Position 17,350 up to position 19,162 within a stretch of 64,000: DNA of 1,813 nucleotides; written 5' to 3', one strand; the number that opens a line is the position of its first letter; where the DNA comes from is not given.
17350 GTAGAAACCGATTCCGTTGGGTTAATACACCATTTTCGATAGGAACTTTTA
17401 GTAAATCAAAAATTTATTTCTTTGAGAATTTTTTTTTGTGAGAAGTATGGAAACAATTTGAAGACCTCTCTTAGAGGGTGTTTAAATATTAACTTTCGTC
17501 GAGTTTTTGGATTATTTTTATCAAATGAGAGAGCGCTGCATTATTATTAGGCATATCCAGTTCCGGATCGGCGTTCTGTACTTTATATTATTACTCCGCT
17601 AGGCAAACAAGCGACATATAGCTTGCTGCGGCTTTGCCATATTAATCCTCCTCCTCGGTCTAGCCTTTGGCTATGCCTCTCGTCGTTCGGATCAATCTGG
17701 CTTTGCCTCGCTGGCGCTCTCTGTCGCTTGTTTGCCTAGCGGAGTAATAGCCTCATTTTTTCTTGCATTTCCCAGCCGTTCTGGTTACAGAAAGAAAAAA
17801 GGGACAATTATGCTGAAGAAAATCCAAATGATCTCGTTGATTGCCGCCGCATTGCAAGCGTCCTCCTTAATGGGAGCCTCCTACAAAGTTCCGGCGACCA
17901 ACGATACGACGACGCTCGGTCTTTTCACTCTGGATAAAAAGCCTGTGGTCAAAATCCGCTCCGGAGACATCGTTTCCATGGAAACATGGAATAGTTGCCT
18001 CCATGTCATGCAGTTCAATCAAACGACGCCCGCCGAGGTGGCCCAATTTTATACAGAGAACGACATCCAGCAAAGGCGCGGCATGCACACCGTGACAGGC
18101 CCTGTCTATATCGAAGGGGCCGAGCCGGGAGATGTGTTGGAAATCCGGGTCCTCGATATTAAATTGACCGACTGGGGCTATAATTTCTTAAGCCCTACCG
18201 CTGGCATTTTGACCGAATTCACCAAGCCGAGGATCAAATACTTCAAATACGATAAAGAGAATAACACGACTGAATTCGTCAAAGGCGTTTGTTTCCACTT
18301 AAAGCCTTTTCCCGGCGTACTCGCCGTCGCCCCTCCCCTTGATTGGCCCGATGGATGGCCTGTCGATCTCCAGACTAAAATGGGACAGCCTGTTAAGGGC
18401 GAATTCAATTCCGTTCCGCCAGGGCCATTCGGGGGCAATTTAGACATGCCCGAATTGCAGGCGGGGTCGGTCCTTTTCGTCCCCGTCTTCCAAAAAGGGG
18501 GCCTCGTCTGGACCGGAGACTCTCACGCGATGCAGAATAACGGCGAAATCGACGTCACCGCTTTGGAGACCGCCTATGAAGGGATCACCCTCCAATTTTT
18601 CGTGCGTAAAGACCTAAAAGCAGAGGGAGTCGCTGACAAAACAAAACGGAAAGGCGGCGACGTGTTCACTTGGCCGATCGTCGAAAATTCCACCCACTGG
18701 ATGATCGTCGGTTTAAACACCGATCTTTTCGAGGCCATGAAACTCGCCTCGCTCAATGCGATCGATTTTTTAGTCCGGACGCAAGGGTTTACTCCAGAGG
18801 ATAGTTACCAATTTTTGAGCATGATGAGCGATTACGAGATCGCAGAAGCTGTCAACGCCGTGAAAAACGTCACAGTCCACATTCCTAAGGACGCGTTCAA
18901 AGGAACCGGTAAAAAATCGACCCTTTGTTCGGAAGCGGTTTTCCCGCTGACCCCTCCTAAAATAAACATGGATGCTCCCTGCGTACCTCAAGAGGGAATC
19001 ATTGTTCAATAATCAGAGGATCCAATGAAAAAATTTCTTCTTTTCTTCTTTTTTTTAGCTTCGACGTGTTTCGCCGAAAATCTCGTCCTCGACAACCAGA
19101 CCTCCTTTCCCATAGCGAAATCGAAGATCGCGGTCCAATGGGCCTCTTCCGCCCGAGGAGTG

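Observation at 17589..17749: Novel 161-bp MITE with 28-bp perfect TIRs, two inverted copies, TA flanks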

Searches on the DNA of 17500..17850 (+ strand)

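Call 20: search_dna_similar(query=window:17589-17749:+, collection=plasmids, mode=distant, max_evalue=0.01)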
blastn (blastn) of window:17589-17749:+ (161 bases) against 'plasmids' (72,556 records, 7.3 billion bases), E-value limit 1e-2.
No match.
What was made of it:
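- Tried and rejected: (2) blastn of the 161-mer against plasmids: nothing (call 20).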

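Call 31: search_rna_families(source=window, start=17500, end=17850, threshold=evalue, max_evalue=10)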
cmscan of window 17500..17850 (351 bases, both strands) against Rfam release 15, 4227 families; matches with E-value up to 10: 2.
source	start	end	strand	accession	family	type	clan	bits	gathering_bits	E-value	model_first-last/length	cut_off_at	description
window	17745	17810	-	RF03491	mir-3146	Gene; miRNA;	-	16.2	96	2.5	1-79/79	no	mir-3146 microRNA precursor family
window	17726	17815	-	RF00566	SNORA35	Gene; snRNA; snoRNA; HACA-box;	CL00034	14.5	39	2.6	1-129/129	no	Small nucleolar RNA SNORA35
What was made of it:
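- On Rfam structured RNA families: Only noise at E<=10 (call 31).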

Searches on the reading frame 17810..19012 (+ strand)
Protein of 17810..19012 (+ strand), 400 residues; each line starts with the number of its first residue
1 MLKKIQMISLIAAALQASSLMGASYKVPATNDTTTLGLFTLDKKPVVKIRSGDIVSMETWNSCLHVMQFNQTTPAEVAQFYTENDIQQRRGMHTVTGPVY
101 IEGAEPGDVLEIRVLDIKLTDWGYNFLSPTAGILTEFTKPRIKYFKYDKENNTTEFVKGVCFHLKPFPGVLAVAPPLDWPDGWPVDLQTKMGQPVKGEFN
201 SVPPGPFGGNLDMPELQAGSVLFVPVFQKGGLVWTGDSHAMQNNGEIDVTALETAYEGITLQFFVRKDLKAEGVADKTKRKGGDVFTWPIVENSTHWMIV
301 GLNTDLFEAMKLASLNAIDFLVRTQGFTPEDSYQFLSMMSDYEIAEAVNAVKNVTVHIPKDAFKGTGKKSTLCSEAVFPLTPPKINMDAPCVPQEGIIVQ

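Call 8: find_encoding_contigs(protein=window:17810-19012:+, flank=3000, max_places=6)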
Protein window:17810-19012:+ (400 aa): no gene with exactly this product is on record in the collection.
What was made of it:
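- Tried and rejected: (10) Exact look-up of the formamidase protein: not on record (call 8).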

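Call 40: find_homologous_proteins(query=window:17810-19012:+, max_evalue=1e-30)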
Query window:17810-19012:+ (400 aa): 4283 proteins with E <= 1e-30 among 8000 candidates; the best 120 are listed.
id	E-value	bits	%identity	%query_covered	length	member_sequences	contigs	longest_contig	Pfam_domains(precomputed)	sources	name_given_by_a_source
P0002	3.9e-242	821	89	98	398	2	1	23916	PF03069.21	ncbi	-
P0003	2.8e-227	772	82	100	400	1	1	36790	PF03069.21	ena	-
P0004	2.2e-226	769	82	99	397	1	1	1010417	PF03069.21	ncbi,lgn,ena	-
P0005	2.4e-226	769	81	100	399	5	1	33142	PF03069.21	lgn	-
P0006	9.2e-225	764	82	97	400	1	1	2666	PF03069.21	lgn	-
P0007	7.8e-224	761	80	100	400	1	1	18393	PF03069.21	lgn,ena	-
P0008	1.2e-223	760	80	100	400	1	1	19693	PF03069.21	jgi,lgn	-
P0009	1.3e-223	760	83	95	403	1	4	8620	PF03069.21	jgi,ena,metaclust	metaclust:\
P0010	7.9e-223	757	80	100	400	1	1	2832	PF03069.21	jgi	jgi:acetamidase/formamidase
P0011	2.8e-222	755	79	100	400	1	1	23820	PF03069.21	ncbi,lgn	-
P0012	3.0e-222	755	80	100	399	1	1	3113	PF03069.21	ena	-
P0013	5.8e-222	754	80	100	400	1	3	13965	PF03069.21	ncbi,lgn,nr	ncbi:MAG TPA: acetamidase/formamidase family protein [Rhabdochlamydiaceae bacterium]|nr:acetamidase/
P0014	7.0e-222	754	82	94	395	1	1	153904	PF03069.21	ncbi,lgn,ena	-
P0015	1.1e-221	754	79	100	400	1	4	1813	PF03069.21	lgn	-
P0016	1.6e-221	753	80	100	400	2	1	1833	PF03069.21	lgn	-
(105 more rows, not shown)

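Call 41: find_encoding_contigs(protein=P0002, flank=6000, max_places=3)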
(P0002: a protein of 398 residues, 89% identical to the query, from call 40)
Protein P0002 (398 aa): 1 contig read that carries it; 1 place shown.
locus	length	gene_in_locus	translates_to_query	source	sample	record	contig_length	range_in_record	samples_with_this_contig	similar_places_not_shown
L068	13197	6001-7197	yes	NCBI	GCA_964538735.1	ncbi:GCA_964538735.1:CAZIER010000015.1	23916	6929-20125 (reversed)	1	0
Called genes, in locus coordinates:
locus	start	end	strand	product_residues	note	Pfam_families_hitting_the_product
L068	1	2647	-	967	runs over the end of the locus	PF02700:PurS (faint), PF18072:FGAR-AT_linker, PF00586:AIRS, PF02769:AIRS_C, PF00586:AIRS (weak), PF02769:AIRS_C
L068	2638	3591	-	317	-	PF00586:AIRS, PF02769:AIRS_C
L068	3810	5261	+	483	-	PF00795:CN_hydrolase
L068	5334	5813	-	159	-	PF12893:Lumazine_bd_2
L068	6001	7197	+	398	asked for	PF03069:FmdA_AmdA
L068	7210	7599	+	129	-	-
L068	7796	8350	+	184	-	-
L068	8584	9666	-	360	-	PF05150:Legionella_OMP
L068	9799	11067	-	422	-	PF01230:HIT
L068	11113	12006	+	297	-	-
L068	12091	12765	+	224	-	PF13489:Methyltransf_23 (weak), PF13847:Methyltransf_31 (weak), PF08241:Methyltransf_11, PF08242:Methyltransf_12, PF13649:Methyltransf_25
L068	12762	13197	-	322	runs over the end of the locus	-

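Call 42: find_encoding_contigs(protein=P0004, flank=6000, max_places=3)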
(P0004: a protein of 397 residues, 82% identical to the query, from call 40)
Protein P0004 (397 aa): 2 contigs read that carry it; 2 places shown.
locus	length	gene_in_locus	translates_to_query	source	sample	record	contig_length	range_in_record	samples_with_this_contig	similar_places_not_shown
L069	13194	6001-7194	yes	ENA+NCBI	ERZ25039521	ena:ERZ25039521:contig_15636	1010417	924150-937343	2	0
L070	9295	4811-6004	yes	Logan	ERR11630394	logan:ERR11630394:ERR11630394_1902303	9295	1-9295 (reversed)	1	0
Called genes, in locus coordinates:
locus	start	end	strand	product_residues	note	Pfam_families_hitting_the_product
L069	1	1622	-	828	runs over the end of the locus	PF07927:HicA_toxin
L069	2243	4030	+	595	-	PF00664:ABC_membrane, PF00005:ABC_tran, PF02463:SMC_N (weak)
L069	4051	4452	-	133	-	PF03061:4HBT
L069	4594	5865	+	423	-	PF04966:OprB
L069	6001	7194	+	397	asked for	PF03069:FmdA_AmdA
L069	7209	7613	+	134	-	-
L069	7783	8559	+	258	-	-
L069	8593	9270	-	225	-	PF00485:PRK, PF13238:AAA_18 (weak)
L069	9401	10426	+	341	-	PF16884:ADH_N_2, PF00107:ADH_zinc_N, PF13602:ADH_zinc_N_2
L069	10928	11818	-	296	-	PF00126:HTH_1, PF03466:LysR_substrate (weak)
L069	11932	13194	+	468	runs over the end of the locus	PF03219:TLC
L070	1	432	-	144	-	?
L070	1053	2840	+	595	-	PF00664:ABC_membrane, PF00005:ABC_tran, PF02463:SMC_N (weak)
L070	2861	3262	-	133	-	PF03061:4HBT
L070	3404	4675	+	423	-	PF04966:OprB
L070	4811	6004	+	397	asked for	PF03069:FmdA_AmdA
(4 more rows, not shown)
